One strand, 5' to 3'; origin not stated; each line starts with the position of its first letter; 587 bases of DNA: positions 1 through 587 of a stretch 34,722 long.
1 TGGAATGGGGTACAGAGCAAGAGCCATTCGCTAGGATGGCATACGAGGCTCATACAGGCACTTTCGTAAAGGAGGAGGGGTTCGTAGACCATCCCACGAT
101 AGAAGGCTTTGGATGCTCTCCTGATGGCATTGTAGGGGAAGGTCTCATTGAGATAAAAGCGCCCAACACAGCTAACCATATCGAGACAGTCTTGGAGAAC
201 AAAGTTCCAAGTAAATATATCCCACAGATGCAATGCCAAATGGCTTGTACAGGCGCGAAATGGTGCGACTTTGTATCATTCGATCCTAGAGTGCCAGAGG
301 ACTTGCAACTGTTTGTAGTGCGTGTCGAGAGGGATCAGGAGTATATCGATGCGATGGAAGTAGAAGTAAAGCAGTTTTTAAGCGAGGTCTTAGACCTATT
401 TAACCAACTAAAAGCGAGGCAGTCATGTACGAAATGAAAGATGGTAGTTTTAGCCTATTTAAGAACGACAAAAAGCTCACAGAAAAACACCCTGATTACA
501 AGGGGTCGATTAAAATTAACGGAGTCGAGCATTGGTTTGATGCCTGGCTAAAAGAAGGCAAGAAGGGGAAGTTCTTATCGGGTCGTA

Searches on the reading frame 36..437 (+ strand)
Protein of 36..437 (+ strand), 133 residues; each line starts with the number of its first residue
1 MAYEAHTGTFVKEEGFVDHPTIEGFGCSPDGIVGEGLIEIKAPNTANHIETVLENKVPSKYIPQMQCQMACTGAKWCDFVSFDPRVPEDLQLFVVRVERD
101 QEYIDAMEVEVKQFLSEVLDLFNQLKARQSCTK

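Call 80: search_protein_families(library=pfam, proteins=[window:36-437:+], max_evalue=0.001)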
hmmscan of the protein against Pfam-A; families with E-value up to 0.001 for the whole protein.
window:36-437:+ (133 aa): 1 family
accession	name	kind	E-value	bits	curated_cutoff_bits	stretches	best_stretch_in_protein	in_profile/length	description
PF09588.16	YqaJ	-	2.7e-15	57.4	22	1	1-74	65-149/150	YqaJ-like viral recombinase domain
